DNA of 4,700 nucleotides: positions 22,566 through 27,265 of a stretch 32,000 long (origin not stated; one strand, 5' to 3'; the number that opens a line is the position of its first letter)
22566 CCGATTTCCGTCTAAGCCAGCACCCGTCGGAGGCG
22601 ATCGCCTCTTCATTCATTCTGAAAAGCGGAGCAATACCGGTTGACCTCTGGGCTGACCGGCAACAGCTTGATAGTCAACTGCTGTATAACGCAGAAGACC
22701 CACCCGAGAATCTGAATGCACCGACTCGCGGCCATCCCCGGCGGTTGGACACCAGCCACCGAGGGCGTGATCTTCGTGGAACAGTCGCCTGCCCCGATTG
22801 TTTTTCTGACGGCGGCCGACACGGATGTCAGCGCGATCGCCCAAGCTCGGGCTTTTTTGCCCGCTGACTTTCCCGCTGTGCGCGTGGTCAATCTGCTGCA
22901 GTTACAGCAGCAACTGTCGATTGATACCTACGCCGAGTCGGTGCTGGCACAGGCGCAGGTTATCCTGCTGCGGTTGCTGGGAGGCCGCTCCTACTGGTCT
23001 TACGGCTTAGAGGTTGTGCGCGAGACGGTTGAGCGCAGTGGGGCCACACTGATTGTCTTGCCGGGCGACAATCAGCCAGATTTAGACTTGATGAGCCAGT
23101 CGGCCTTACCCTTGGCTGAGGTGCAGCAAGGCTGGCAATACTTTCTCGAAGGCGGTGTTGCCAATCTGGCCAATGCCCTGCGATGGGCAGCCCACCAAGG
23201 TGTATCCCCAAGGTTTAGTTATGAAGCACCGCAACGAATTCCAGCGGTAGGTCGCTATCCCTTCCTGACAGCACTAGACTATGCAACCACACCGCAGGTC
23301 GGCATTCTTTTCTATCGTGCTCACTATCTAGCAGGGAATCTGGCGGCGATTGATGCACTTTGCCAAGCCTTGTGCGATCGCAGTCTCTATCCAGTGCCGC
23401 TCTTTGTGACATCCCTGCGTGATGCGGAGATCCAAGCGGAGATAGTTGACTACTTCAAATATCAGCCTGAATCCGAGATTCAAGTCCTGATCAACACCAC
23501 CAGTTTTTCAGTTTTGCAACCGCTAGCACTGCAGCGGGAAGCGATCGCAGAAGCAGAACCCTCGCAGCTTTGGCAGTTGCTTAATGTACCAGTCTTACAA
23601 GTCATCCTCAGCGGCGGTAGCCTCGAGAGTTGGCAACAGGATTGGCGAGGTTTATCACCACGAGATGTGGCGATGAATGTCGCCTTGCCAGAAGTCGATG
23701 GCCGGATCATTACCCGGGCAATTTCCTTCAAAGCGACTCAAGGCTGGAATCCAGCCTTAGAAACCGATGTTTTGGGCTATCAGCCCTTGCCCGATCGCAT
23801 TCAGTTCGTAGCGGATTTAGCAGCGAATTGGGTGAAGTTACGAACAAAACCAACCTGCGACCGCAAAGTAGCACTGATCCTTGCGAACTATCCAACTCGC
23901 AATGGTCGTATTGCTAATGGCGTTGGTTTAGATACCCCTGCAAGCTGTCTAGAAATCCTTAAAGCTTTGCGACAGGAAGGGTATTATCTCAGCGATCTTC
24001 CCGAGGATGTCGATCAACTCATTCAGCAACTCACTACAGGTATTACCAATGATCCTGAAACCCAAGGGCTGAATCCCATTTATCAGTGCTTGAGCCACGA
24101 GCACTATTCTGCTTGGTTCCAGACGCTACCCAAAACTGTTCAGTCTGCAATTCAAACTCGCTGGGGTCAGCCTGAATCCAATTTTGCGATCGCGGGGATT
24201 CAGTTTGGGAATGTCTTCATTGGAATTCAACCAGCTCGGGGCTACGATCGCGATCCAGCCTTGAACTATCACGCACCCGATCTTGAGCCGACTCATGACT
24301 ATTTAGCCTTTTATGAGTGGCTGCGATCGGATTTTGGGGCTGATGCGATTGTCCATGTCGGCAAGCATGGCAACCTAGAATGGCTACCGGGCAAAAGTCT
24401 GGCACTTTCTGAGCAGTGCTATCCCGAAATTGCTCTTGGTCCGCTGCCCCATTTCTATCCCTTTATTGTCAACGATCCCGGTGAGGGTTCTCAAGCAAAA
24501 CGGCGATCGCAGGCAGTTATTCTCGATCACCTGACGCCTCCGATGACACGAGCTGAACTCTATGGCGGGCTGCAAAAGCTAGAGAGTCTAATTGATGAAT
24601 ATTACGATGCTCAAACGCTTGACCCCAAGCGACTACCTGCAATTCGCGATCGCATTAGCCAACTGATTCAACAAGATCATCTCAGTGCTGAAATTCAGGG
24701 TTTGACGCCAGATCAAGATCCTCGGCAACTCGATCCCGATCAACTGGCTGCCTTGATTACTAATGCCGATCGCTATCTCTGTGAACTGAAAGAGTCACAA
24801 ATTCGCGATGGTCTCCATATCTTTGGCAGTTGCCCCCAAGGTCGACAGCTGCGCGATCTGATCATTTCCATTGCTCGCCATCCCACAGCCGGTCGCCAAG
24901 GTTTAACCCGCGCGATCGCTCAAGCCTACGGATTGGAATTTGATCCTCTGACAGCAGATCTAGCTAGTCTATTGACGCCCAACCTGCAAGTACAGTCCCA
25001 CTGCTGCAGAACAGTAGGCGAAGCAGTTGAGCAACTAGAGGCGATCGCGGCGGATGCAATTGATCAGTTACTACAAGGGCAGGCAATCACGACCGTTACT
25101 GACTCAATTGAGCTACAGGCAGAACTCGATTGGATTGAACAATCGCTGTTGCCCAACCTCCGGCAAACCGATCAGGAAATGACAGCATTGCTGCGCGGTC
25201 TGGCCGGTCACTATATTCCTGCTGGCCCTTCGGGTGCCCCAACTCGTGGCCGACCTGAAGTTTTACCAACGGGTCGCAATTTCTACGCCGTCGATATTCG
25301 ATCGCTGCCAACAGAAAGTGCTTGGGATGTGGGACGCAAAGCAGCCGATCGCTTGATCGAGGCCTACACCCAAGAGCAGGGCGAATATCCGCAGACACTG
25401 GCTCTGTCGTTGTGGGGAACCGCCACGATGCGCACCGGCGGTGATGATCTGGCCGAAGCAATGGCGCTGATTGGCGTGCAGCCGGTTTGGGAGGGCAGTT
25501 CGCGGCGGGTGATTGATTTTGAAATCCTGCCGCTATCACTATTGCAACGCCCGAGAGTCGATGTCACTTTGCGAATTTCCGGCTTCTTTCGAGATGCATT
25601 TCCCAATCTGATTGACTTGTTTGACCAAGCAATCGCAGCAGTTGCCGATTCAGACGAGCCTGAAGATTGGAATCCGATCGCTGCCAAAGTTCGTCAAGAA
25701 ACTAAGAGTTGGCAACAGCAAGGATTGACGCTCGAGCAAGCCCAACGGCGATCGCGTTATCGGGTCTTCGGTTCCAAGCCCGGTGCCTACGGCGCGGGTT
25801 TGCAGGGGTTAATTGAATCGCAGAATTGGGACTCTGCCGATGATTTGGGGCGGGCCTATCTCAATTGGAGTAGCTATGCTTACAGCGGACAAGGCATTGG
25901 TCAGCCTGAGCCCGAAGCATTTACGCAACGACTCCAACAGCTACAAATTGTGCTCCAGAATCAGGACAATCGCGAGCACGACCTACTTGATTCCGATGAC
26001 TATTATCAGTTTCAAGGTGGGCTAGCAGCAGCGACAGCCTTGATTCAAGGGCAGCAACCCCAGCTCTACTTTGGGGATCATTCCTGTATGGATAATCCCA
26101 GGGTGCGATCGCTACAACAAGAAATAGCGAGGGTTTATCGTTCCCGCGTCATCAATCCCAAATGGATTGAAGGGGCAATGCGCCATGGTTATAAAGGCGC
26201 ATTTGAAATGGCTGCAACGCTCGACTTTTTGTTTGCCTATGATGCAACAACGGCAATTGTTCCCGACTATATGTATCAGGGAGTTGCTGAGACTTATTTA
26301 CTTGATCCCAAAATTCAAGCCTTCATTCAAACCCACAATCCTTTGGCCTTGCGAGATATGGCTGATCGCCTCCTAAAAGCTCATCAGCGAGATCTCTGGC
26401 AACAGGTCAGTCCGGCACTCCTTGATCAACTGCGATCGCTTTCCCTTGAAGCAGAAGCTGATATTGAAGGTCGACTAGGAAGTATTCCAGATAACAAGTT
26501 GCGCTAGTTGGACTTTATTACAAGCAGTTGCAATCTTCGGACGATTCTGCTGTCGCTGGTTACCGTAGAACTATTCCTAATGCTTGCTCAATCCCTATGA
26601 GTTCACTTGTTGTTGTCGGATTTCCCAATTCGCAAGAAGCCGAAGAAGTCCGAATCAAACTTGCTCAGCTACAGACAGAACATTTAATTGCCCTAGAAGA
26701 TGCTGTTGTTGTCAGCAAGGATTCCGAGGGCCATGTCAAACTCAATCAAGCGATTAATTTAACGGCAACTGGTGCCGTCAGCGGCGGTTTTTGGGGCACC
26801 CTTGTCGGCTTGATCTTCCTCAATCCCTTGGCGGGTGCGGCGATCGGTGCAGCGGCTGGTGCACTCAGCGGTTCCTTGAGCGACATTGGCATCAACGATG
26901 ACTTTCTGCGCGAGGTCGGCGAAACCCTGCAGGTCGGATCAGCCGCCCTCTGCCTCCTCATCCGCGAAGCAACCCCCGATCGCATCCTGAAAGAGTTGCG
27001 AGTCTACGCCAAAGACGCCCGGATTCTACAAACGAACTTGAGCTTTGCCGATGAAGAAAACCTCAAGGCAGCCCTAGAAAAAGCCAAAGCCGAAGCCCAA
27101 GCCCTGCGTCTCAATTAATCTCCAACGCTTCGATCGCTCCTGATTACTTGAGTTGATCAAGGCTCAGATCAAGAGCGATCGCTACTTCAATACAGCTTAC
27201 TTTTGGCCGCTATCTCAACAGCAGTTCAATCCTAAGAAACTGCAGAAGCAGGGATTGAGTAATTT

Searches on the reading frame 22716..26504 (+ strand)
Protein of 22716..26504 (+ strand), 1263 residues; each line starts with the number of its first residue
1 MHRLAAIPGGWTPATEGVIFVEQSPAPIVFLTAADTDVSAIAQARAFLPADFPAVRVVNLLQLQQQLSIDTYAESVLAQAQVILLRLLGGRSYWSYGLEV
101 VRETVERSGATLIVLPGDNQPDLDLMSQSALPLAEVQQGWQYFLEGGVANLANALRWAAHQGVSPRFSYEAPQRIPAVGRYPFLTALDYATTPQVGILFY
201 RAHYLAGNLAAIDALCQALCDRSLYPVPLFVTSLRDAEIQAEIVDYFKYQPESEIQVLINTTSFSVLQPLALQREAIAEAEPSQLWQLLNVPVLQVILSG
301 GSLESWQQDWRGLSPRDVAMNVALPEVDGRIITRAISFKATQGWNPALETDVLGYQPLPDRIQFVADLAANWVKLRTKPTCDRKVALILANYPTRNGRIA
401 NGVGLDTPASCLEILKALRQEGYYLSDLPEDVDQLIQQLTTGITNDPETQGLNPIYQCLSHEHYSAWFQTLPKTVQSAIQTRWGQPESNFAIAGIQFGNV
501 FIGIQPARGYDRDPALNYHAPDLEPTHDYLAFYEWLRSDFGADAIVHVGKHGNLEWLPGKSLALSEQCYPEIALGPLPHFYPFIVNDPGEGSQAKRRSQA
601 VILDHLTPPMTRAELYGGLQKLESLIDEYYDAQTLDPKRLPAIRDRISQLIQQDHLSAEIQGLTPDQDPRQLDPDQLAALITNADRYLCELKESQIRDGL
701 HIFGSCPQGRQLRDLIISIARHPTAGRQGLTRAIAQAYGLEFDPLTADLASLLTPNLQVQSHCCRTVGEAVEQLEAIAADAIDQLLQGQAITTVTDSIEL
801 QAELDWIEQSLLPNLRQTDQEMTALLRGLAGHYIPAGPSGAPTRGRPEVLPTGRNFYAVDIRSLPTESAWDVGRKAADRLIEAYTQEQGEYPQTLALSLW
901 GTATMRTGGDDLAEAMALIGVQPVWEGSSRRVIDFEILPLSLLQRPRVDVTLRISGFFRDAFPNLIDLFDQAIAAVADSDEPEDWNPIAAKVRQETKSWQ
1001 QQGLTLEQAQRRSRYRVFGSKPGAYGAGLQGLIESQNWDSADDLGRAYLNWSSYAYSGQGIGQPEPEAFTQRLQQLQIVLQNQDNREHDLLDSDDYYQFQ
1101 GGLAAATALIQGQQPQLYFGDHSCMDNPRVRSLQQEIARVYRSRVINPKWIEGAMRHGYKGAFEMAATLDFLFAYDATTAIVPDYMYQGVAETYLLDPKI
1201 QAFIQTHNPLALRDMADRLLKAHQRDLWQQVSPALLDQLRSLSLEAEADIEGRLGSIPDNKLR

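Call 94: search_protein_families(library=pfam, proteins=[window:22716-26504:+], max_evalue=0.0001)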
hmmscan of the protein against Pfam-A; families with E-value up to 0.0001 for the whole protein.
window:22716-26504:+ (1263 aa): 1 family
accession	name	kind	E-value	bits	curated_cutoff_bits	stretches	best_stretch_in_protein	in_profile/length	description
PF02514.21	CobN-Mg_chel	-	0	1397.5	24.5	1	140-1232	1-1087/1090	CobN/Magnesium Chelatase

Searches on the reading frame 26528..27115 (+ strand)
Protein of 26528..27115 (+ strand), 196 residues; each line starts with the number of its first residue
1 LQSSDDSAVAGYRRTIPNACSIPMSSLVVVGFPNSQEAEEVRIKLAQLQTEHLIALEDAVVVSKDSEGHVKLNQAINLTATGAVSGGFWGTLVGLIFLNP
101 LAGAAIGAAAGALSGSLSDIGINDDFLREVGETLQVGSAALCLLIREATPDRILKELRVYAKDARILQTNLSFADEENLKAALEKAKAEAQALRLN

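Call 94: search_protein_families(library=pfam, proteins=[window:26528-27115:+], max_evalue=0.0001)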
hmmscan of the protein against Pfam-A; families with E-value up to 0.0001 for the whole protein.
window:26528-27115:+ (196 aa): 3 families
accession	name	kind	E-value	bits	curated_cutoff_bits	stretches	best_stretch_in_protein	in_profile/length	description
PF06897.17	DUF1269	-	2.9e-36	124.2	26.9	1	83-183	1-99/100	Protein of unknown function (DUF1269)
PF13441.11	Gly-zipper_YMGG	-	1.1e-06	28.7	28.9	1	79-117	7-41/45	YMGG-like Gly-zipper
PF13436.11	Gly-zipper_OmpA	-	2.2e-05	24.6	27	1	79-118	4-43/44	Glycine-zipper domain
